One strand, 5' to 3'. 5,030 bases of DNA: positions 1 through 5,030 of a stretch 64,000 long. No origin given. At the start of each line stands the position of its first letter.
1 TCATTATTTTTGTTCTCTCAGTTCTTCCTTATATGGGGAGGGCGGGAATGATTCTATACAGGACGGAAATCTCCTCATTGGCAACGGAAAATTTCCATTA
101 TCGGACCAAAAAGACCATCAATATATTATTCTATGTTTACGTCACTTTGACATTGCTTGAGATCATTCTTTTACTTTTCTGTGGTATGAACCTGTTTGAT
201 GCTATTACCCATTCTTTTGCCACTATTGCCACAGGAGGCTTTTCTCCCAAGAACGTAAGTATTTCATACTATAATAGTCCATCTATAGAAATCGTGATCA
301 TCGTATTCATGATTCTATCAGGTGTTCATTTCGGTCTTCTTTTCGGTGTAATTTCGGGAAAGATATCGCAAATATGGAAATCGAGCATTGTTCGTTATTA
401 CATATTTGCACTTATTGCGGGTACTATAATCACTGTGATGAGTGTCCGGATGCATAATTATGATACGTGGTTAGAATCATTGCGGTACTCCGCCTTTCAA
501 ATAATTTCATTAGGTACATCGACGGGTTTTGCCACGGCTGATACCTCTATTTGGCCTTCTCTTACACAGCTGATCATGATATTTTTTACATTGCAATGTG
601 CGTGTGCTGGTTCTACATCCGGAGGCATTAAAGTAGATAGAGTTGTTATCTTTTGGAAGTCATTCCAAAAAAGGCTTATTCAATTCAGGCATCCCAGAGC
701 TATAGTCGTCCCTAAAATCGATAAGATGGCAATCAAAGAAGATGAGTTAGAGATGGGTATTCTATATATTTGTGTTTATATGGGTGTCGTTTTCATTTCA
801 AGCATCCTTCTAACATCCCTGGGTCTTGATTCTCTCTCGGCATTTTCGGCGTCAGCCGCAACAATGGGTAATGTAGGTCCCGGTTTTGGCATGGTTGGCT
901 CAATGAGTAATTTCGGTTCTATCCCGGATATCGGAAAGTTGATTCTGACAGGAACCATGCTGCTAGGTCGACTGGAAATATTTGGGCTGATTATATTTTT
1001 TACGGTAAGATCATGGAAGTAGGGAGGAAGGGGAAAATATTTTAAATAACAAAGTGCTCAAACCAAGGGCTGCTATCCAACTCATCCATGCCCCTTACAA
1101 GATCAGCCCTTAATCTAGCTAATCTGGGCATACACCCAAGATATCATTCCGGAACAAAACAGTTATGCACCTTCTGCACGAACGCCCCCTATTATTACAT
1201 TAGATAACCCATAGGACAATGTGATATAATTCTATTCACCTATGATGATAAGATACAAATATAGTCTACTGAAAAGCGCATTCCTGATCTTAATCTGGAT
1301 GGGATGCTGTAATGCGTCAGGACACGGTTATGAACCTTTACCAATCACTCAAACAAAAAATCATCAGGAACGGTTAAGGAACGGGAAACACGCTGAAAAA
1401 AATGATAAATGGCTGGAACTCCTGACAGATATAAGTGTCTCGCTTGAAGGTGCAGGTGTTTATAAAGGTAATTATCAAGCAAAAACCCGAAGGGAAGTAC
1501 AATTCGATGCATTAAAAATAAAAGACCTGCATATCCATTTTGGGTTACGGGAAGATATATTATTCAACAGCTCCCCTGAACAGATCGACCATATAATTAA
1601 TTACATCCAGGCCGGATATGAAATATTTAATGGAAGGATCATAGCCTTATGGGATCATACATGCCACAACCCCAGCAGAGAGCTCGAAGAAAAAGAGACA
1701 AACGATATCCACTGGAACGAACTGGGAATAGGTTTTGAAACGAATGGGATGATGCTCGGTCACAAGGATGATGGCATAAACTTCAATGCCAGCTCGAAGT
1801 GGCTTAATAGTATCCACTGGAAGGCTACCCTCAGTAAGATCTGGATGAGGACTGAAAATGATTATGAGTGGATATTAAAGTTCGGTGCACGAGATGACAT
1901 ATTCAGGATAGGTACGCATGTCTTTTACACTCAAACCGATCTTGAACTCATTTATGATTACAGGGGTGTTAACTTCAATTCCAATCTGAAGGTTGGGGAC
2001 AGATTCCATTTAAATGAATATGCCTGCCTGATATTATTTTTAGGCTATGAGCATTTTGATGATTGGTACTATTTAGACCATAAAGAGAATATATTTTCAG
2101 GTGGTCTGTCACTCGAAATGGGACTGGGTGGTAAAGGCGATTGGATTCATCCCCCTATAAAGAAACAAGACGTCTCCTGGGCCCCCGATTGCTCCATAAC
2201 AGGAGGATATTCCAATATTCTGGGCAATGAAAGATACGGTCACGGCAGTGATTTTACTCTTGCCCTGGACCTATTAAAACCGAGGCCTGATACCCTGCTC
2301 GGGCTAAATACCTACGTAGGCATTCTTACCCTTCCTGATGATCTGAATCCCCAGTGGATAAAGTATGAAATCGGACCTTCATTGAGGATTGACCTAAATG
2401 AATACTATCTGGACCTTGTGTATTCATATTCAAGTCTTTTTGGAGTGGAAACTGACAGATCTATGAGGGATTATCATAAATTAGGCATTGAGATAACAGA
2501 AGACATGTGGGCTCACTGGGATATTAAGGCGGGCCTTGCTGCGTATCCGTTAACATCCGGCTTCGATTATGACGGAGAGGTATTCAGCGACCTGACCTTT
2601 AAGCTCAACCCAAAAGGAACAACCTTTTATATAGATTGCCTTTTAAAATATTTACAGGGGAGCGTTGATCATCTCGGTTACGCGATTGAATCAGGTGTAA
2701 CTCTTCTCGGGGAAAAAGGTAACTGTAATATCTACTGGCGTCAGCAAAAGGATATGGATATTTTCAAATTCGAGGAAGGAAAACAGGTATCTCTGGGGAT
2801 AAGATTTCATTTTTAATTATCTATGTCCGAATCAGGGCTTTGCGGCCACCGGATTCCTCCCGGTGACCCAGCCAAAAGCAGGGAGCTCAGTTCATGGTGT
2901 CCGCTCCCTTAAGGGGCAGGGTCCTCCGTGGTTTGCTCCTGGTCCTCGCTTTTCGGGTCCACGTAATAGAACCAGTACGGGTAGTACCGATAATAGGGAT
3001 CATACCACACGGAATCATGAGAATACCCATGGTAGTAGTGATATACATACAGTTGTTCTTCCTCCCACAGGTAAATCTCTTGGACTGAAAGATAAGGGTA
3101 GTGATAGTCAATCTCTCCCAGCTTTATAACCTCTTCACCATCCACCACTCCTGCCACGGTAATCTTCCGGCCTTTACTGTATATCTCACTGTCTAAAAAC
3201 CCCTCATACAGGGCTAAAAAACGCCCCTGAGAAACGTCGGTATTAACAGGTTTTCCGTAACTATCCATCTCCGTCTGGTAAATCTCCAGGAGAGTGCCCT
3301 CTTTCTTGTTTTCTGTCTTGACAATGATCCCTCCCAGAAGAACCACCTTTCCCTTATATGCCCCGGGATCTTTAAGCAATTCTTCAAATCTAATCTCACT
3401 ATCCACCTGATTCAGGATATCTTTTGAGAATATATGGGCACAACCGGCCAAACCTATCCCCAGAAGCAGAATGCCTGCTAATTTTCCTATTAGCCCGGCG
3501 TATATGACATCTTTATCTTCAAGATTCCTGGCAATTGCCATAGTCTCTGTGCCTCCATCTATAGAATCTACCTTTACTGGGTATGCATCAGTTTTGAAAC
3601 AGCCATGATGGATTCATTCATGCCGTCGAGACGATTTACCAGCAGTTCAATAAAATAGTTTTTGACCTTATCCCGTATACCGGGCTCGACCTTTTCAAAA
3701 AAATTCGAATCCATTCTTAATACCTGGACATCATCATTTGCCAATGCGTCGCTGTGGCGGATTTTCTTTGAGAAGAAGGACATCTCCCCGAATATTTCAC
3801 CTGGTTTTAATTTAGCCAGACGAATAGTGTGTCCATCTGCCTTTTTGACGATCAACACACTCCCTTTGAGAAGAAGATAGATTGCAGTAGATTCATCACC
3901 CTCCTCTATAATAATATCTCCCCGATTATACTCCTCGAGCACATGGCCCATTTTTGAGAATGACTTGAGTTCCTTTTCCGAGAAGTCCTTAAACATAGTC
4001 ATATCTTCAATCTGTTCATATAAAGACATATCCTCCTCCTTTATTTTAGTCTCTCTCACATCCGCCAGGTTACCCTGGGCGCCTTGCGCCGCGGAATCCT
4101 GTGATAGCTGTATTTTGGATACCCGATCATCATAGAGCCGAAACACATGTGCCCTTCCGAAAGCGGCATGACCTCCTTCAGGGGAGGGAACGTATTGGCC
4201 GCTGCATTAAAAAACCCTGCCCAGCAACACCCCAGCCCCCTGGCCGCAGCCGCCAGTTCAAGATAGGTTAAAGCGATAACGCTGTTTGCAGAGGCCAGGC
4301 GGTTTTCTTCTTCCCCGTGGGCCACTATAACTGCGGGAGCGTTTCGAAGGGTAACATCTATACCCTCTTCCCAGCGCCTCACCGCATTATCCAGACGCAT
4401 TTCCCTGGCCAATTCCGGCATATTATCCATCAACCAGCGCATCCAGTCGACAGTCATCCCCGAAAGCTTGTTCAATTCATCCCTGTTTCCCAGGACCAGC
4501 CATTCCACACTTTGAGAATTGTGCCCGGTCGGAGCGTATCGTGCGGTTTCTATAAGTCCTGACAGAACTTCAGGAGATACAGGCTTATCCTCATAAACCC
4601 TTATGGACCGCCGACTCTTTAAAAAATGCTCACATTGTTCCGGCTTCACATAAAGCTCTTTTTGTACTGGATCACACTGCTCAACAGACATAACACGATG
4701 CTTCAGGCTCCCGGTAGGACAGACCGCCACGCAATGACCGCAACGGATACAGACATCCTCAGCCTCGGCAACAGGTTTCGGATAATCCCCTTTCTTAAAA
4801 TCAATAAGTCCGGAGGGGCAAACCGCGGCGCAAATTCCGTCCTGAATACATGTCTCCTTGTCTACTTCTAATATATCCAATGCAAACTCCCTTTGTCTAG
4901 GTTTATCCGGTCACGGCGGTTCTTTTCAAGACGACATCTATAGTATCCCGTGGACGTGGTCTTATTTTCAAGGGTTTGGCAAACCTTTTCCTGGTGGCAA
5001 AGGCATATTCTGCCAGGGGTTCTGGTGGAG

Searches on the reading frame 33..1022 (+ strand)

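Call 42: search_protein_families(library=pfam, proteins=[window:33-1022:+], max_evalue=0.00001)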
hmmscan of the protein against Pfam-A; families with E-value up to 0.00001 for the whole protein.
window:33-1022:+ (329 aa): 1 family
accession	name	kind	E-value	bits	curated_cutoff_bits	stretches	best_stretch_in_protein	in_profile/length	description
PF02386.22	TrkH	-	5.5e-38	131.1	27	1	2-325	119-492/502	Cation transport protein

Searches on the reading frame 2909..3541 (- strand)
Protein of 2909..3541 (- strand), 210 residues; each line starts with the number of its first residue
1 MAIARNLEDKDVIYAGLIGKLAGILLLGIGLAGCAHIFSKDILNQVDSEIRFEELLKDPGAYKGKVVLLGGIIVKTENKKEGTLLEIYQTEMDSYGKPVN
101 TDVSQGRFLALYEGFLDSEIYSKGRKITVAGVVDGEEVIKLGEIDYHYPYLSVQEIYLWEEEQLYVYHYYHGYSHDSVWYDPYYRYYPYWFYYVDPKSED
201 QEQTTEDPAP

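Call 42: search_protein_families(library=pfam, proteins=[window:2909-3541:-], max_evalue=0.00001)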
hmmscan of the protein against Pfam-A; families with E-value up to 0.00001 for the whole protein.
window:2909-3541:- (210 aa): 1 family
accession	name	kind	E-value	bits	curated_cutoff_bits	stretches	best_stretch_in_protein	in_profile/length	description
PF03843.18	Slp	-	9.5e-48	161.9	22.5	1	31-190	1-153/153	Outer membrane lipoprotein Slp family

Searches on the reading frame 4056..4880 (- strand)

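Call 42: search_protein_families(library=pfam, proteins=[window:4056-4880:-], max_evalue=0.00001)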
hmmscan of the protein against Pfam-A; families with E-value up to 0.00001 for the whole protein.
window:4056-4880:- (274 aa): 10 families
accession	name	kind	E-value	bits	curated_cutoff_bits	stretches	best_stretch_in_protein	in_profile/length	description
PF00881.29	Nitroreductase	-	2.8e-29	102.9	23.5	1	87-254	1-167/167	Nitroreductase family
PF12838.12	Fer4_7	-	4.5e-11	43.5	27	1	11-57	2-51/52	4Fe-4S dicluster domain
PF00037.32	Fer4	-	4.8e-11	42.4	21.1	0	41-59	5-23/24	4Fe-4S binding domain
PF12837.12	Fer4_6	-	6.7e-11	42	25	0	5-26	3-24/24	4Fe-4S binding domain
PF13237.11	Fer4_10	-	3e-10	40.3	25.5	1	5-55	3-53/53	4Fe-4S dicluster domain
PF13187.11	Fer4_9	-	1.1e-07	32.2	27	1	11-57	2-50/52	4Fe-4S dicluster domain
PF14697.11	Fer4_21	-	2e-07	31.5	35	1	6-56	3-53/59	4Fe-4S dicluster domain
PF14512.11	TM1586_NiRdase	-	1e-06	29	27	0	179-261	64-139/215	Putative TM nitroreductase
PF12797.12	Fer4_2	-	3e-06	27.3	24.5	0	41-56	7-22/22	4Fe-4S binding domain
PF13484.11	Fer4_16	-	9.8e-06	26.7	30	0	44-74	2-32/66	4Fe-4S double cluster binding domain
